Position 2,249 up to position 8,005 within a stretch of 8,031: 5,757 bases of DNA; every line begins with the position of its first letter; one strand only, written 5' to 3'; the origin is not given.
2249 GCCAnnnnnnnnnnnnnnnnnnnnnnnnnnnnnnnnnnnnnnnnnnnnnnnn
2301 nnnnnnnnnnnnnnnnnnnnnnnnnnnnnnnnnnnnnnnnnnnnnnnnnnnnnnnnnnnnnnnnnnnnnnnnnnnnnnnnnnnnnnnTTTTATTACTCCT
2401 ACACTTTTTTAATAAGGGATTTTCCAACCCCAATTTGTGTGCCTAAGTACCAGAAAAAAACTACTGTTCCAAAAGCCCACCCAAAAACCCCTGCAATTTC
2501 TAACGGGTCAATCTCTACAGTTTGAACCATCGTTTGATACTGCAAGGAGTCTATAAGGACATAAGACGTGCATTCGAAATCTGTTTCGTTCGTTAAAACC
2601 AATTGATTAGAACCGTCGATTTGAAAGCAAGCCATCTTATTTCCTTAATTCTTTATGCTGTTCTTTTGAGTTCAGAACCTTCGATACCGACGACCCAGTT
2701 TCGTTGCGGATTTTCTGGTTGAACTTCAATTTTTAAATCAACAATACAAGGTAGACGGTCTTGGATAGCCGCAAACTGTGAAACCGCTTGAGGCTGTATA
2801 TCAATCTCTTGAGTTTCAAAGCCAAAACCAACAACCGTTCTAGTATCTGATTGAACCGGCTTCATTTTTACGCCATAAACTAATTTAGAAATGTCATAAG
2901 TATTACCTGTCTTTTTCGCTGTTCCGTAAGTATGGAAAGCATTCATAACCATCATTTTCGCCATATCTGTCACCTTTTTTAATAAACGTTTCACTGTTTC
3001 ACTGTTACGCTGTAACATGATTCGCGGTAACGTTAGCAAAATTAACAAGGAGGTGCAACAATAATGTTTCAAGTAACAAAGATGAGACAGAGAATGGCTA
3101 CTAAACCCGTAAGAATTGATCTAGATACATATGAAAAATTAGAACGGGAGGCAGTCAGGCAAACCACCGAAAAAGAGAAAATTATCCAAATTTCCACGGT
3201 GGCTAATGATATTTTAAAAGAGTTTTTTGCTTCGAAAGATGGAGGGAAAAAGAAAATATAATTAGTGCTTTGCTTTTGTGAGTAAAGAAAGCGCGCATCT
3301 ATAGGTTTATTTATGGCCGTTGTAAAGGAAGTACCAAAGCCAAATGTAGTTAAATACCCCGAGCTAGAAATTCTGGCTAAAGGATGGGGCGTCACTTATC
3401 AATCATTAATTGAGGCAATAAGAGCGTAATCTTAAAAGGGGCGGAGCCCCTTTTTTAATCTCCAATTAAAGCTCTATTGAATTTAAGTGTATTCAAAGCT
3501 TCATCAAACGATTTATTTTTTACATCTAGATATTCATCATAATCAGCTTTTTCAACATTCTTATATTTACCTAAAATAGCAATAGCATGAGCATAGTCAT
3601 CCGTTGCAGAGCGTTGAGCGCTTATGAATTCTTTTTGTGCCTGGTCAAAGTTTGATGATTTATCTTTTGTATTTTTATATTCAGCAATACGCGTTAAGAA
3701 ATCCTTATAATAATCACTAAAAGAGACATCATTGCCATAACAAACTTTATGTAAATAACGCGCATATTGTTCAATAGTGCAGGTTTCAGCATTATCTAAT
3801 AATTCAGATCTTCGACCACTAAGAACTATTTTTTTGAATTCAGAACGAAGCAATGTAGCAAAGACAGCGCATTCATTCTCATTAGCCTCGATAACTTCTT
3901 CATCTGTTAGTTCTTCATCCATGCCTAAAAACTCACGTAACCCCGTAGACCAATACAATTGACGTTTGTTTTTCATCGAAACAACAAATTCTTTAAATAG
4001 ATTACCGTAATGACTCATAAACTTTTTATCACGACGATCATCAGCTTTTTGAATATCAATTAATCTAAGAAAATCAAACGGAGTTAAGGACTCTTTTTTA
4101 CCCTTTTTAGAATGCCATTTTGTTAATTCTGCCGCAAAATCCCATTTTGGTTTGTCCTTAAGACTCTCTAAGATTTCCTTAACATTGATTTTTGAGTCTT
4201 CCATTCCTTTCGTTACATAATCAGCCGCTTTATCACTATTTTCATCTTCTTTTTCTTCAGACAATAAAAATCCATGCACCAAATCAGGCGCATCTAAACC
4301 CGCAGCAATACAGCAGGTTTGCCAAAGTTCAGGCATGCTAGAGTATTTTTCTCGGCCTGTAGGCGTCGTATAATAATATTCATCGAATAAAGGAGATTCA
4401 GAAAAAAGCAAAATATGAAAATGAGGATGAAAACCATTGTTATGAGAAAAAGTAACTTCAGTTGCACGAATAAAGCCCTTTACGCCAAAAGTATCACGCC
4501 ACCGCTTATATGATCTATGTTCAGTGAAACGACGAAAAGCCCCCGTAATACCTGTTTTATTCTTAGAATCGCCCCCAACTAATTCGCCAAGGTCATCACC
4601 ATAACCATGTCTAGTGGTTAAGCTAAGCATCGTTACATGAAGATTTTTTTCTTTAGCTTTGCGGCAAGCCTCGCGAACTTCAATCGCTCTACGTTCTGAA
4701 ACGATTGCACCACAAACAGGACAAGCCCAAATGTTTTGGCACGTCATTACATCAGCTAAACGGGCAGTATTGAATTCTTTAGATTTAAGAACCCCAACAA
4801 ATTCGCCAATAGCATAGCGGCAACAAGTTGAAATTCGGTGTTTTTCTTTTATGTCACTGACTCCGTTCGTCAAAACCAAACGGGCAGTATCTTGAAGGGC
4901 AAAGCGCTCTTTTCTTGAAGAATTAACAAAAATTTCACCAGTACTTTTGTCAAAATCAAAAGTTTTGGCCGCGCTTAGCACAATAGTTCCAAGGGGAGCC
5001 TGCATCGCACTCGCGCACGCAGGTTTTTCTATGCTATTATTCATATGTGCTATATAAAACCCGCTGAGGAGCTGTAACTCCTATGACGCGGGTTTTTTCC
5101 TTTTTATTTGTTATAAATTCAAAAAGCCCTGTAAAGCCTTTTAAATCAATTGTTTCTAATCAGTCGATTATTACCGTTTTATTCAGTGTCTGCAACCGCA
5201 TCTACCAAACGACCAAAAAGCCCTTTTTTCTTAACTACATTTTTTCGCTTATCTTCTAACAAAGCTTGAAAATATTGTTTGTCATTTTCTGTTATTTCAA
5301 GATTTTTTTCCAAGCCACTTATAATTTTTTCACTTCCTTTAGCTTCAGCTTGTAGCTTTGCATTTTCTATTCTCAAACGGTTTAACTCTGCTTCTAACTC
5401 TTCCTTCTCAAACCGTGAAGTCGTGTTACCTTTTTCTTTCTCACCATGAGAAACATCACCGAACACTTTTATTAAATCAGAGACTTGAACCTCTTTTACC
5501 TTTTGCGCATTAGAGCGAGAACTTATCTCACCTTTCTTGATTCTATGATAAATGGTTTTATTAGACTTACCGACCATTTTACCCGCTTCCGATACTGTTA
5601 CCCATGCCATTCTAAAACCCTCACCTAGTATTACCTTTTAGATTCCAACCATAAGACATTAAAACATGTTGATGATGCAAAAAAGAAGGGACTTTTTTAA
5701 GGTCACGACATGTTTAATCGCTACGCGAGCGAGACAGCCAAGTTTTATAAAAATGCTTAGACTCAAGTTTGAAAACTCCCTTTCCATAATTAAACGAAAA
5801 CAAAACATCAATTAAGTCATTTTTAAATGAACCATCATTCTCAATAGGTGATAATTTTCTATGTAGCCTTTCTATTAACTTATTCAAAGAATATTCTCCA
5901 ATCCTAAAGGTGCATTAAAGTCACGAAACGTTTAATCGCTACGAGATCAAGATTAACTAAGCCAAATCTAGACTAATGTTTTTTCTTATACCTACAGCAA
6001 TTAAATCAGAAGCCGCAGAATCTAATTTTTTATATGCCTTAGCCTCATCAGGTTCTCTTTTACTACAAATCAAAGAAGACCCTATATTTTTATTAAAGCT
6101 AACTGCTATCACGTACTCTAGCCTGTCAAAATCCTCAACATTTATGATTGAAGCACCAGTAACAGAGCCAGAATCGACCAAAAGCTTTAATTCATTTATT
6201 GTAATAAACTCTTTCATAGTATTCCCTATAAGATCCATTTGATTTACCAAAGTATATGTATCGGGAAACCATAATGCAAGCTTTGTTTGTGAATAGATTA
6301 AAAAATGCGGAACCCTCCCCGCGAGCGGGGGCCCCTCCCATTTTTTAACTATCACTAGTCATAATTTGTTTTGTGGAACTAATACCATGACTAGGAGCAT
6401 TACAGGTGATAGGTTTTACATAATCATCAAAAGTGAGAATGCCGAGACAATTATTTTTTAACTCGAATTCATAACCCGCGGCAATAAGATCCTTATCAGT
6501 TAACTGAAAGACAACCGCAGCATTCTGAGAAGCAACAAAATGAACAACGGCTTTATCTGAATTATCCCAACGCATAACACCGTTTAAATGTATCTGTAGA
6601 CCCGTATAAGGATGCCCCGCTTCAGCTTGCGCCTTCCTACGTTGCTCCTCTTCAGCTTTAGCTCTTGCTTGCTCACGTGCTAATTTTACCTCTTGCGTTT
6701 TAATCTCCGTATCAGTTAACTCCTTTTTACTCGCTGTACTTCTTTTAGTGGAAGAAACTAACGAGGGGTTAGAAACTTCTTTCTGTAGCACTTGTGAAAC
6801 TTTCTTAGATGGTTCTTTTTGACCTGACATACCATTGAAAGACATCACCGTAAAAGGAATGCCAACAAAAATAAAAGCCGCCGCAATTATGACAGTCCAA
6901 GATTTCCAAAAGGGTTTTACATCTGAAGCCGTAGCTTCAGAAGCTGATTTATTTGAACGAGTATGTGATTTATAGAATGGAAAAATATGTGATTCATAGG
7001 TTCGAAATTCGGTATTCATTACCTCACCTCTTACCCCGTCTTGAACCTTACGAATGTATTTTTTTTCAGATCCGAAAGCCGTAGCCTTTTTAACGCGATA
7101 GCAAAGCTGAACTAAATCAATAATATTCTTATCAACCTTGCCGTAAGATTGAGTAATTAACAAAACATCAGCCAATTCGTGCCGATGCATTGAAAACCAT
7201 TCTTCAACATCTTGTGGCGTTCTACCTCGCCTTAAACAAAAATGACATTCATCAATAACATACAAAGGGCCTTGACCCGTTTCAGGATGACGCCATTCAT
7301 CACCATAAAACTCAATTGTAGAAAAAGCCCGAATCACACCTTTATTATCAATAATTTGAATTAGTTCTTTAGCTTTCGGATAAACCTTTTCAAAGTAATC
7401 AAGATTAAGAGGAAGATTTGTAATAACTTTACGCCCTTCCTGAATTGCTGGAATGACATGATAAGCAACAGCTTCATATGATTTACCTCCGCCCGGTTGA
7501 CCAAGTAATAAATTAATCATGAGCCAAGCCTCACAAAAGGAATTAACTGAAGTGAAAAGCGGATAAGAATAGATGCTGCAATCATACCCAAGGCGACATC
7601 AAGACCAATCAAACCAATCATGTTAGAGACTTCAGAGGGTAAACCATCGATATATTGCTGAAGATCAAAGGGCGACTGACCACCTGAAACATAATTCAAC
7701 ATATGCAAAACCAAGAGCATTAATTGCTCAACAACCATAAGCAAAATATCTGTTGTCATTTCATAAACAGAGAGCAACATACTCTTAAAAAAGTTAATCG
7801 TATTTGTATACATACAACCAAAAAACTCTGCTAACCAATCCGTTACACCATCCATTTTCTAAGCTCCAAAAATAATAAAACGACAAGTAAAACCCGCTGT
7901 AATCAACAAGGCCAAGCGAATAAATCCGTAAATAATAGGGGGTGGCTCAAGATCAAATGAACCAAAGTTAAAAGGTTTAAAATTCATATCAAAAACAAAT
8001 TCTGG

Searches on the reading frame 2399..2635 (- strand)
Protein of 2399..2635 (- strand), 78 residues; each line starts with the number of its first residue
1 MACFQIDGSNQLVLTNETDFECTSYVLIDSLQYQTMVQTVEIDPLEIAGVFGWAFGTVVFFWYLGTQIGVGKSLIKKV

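Call 8: search_protein_families(library=pfam, max_evalue=1, proteins=[window:2399-2635:-])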
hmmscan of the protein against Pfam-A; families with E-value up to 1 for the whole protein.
window:2399-2635:- (78 aa): 0 families

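Call 9: search_protein_families(library=phrogs, max_evalue=0.01, proteins=[window:2399-2635:-])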
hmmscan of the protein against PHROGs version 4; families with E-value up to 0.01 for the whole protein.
window:2399-2635:- (78 aa): 4 families
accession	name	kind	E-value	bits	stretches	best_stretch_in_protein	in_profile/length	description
phrog_2924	-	unknown function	1.2e-13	52.2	1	1-78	2-80/80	-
phrog_969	-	unknown function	1.8e-06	29.2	1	1-69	2-70/79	-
phrog_22498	-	unknown function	0.0022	19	1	38-78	30-70/70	-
phrog_28027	-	unknown function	0.0078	17.2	1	39-78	38-77/77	-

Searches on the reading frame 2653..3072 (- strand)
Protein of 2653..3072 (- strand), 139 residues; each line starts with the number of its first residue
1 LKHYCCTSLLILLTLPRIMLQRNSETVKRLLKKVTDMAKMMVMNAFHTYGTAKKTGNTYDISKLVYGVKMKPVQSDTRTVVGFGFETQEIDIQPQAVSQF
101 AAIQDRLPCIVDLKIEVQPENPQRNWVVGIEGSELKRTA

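Call 8: search_protein_families(library=pfam, max_evalue=1, proteins=[window:2653-3072:-])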
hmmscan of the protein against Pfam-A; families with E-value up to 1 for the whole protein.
window:2653-3072:- (139 aa): 3 families
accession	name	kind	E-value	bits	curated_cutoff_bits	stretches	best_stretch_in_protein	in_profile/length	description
PF07459.16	CTX_RstB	-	5.6e-14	52.7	26.2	1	39-128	1-92/92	CTX phage RstB protein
PF14154.11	DUF4306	-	0.095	13.3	27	1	29-75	24-69/88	Domain of unknown function (DUF4306)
PF02509.19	Rota_NS35_C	-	0.1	12.8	27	1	35-80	115-160/173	Rotavirus non-structural protein 35, C-terminal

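Call 9: search_protein_families(library=phrogs, max_evalue=0.01, proteins=[window:2653-3072:-])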
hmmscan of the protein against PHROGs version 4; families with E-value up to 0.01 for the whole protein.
window:2653-3072:- (139 aa): 1 family
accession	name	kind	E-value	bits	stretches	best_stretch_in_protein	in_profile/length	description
phrog_929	-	moron, auxiliary metabolic gene and host takeover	1.6e-24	87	1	39-132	2-95/103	RstB sensor of two protein system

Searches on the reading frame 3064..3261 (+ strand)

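Call 81: search_protein_families(library=pfam, max_evalue=0.1, proteins=[window:3064-3261:+])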
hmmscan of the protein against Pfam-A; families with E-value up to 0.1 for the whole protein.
window:3064-3261:+ (65 aa): 1 family
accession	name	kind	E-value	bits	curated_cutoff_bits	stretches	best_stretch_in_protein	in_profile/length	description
PF23162.1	AEP_C962R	-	0.0049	17.5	23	1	11-59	43-91/190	C962R protein N-terminal AEP domain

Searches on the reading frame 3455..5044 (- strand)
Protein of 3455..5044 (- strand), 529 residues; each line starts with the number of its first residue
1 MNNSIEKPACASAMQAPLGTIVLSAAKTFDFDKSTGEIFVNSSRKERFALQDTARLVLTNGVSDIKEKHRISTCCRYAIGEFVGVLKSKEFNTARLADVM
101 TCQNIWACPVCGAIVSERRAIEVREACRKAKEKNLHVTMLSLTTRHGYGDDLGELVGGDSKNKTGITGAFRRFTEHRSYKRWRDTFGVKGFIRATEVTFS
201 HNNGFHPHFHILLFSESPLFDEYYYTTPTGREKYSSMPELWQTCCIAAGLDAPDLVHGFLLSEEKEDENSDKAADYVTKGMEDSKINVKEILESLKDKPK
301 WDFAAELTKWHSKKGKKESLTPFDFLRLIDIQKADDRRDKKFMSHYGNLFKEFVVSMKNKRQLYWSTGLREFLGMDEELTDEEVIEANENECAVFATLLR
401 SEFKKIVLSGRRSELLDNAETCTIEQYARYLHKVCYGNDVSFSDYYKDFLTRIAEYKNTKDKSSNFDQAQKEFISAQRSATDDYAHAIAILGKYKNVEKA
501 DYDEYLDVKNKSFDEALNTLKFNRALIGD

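Call 8: search_protein_families(library=pfam, max_evalue=1, proteins=[window:3455-5044:-])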
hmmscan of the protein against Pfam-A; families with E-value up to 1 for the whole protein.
window:3455-5044:- (529 aa): 4 families
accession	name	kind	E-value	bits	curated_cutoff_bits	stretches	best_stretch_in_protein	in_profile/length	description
PF01446.23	Rep_1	-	1.6e-12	47.9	33.2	1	95-224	3-125/253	Replication protein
PF01493.24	GXGXG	-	0.092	12.7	32.5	0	32-89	98-147/190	GXGXG motif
PF02148.25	zf-UBP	-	0.12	13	22.7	1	102-146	7-48/63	Zn-finger in ubiquitin-hydrolases and other protein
PF05615.18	THOC7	-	0.26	12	28.7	0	332-429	14-80/136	Tho complex subunit 7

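Call 9: search_protein_families(library=phrogs, max_evalue=0.01, proteins=[window:3455-5044:-])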
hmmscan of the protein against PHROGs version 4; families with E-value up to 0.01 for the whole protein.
window:3455-5044:- (529 aa): 2 families
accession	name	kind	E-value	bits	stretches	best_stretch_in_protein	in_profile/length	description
phrog_11698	-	unknown function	8.2e-58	197.4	1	39-420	21-359/394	-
phrog_942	-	DNA, RNA and nucleotide metabolism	0.0058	17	0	207-285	176-242/501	replication initiation protein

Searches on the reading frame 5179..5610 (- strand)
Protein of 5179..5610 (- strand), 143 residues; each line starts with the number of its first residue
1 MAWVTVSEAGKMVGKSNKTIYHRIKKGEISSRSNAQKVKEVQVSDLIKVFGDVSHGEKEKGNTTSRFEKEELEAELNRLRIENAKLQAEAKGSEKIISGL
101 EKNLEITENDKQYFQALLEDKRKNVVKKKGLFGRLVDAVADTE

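Call 8: search_protein_families(library=pfam, max_evalue=1, proteins=[window:5179-5610:-])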
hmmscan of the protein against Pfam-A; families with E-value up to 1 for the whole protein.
window:5179-5610:- (143 aa): 6 families
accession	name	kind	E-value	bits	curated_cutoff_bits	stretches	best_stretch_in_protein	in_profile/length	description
PF12728.13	HTH_17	-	0.00038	21.1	27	1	3-32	1-31/51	Helix-turn-helix domain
PF19220.6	Rod_CreS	-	0.00072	19.1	100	1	59-127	82-150/359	Crescentin, rod domain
PF08968.15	DUF1885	-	0.0069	16.8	25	1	11-77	60-122/133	Domain of unknown function (DUF1885)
PF24922.1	ACBP4_C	-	0.024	15.3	31.2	1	65-107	8-50/105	Acyl-CoA-binding domain-containing protein 4-6, C-terminal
PF25443.1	ANG-1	-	0.027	15.1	28.5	1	71-115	43-87/105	ANG-1-like domain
PF05812.17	Herpes_BLRF2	-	0.028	15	25.8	1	69-112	4-42/119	Herpesvirus BLRF2 protein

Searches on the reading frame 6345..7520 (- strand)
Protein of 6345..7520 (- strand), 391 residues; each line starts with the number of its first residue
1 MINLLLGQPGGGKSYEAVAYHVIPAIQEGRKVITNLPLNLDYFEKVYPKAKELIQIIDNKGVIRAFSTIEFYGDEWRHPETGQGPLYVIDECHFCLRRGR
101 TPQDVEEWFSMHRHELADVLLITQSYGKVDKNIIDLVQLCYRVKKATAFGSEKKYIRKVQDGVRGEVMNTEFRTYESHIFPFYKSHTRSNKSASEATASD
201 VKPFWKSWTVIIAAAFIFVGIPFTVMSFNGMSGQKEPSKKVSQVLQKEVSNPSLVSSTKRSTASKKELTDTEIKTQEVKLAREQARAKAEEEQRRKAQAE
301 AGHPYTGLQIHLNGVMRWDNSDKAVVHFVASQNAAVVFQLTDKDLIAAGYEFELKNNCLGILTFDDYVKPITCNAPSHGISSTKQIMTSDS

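Call 8: search_protein_families(library=pfam, max_evalue=1, proteins=[window:6345-7520:-])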
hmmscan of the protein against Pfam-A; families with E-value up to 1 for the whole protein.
window:6345-7520:- (391 aa): 3 families
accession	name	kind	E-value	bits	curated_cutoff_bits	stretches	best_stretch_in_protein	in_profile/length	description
PF05707.18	Zot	-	1.3e-26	93.7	20.3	1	1-187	1-194/197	Zonular occludens toxin (Zot)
PF02862.22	DDHD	-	0.044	14.4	28.3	1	172-298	73-204/258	DDHD domain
PF04052.18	TolB_N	-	0.14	12.7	22.4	1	221-280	13-72/106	TolB amino-terminal domain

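Call 9: search_protein_families(library=phrogs, max_evalue=0.01, proteins=[window:6345-7520:-])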
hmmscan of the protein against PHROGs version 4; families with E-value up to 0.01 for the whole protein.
window:6345-7520:- (391 aa): 5 families
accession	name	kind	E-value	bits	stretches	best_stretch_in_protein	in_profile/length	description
phrog_197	-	moron, auxiliary metabolic gene and host takeover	1.8e-81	276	1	1-384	27-390/486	Zot-like toxin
phrog_11271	-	head and packaging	1.1e-25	91.2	1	2-131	3-137/145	head morphogenesis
phrog_1041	-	moron, auxiliary metabolic gene and host takeover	2.2e-21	77.8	2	102-378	121-381/420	CTXphi Zot-like toxin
phrog_1675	-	head and packaging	4.2e-09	37.3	1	4-133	5-133/353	morphogenesis (protein I of M13)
phrog_20922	-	head and packaging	1.4e-06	28.5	1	1-148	1-145/318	head morphogenesis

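Call 28: search_dna_similar(query=window:6345-7520:-, collection=phages, mode=protein, max_evalue=1e-10, max_rows=30)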
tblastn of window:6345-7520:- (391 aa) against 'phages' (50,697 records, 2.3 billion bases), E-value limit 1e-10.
Records with a match: 40; places in all: 43; records where one place covers at least 80% of the query: 24.
Best place of each record, by identity: <60% 40.
By first word of the organism name: Vibrio 30; Phage 3; Villovirus 2; Fibrovirus 2; Pseudomonas 1; Inoviridae 1; Lentisphaerae 1.
By host as written in the record: Vibrio parahaemolyticus 6; - 5; Vibrio cholerae 5; Vibrio cyclitrophicus 10N.286.52.F6 4; Vibrio cholerae O139 3; Vibrio alginolyticus 2; Vibrio alginolyticus K05K4 2; Vibrio cholerae O139 strain ND1 2; and 7 more.
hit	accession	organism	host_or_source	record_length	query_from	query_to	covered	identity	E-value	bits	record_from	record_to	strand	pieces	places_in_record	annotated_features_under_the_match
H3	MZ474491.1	Phage silverpheasant213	cloacal swab from silver pheasant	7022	1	359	92%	44.4%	5e-84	285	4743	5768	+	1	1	zonular occludens toxin | putative minor coat protein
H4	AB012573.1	Villovirus Vf33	Vibrio parahaemolyticus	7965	1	374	96%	38.2%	2e-68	239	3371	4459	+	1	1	vpf380: Vpf380 | vpf104: Vpf104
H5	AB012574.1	Vibrio phage Vf12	Vibrio parahaemolyticus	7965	1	374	96%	38.2%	2e-68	239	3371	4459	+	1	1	vpf380: Vpf380 | vpf104: Vpf104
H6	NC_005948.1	Villovirus Vf33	Vibrio parahaemolyticus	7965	1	374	96%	38.2%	2e-68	239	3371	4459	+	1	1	putative assembly protein | putative minor coat protein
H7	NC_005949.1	Vibrio phage Vf12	Vibrio parahaemolyticus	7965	1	374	96%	38.2%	2e-68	239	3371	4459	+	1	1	vpf380: Vpf380 | vpf104: Vpf104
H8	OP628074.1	Vibrio phage vB_VpI_FR1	Vibrio parahaemolyticus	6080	1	373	95%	38.2%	2e-73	253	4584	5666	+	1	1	zona occludens toxin | minor capsid protein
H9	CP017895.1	Vibrio phage K04M1_VK04M1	Vibrio alginolyticus K04M1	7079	1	374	96%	37.9%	1e-67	237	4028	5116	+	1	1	putative assembly protein | putative minor coat protein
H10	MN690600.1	Vibrio phage VALG_phi8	Vibrio alginolyticus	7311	1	374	96%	37.9%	1e-67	237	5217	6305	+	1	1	putative assembly protein | putative minor coat protein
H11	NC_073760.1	Vibrio phage VALG_phi8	Vibrio alginolyticus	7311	1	374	96%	37.9%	1e-67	237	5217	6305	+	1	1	putative assembly protein | putative minor coat protein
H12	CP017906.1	Vibrio phage K05K4_VK05K4_2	Vibrio alginolyticus K05K4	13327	1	374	96%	37.9%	1e-67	237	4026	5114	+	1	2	putative assembly protein | putative minor coat protein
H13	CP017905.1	Vibrio phage K05K4_VK05K4_1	Vibrio alginolyticus K05K4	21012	1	374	96%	37.9%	1e-67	237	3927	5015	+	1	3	putative assembly protein | putative minor coat protein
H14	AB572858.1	Vibrio phage ND1-fs1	Vibrio cholerae O139 strain ND1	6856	1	373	95%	35.1%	1e-52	194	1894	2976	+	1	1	putative assembly protein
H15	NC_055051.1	Vibrio phage ND1-fs1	Vibrio cholerae O139 strain ND1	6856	1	373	95%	35.1%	1e-52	194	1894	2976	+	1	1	putative assembly protein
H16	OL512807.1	Vibrio phage V5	Vibrio parahaemolyticus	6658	1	270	69%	46.7%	2e-71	248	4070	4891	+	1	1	putative zona occludens toxin | putative minor coat protein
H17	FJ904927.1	Vibrio phage VEJ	Vibrio cholerae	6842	1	373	95%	33.8%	6e-52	192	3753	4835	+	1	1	putative assembly protein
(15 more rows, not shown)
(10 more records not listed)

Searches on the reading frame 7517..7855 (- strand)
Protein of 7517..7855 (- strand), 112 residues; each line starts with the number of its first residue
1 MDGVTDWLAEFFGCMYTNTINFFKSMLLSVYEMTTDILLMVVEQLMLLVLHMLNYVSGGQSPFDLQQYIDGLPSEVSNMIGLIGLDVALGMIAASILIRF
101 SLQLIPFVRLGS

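Call 8: search_protein_families(library=pfam, max_evalue=1, proteins=[window:7517-7855:-])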
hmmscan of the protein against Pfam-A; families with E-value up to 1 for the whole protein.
window:7517-7855:- (112 aa): 2 families
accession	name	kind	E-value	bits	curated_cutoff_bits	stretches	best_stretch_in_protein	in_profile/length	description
PF10734.14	DUF2523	-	1.4e-07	32.4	22.1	1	65-103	41-79/80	Protein of unknown function (DUF2523)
PF05024.20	Gpi1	-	0.13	12.1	22.2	0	75-107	29-61/265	N-acetylglucosaminyl transferase component (Gpi1)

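Call 9: search_protein_families(library=phrogs, max_evalue=0.01, proteins=[window:7517-7855:-])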
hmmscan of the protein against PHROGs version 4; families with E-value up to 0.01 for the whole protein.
window:7517-7855:- (112 aa): 3 families
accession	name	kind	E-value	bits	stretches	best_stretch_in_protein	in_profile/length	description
phrog_974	-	head and packaging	8.4e-14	53.3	1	21-109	18-106/107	minor head protein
phrog_306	-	head and packaging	8.9e-12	46.8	1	3-107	10-115/115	minor head protein Ace-like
phrog_1242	-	head and packaging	1e-05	26.5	1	65-103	46-84/97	minor head protein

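Call 73: find_related_loci(query=A7, collection=viral_contigs, flank=5000)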
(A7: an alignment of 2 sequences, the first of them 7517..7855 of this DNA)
Query A7 (112 aa) in viral_contigs; peptide patterns used: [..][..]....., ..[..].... (x = any residue, [..] = any of these).
142 stretches matched a pattern, but none encodes a relative of the query by tblastn (E <= 1e-3).
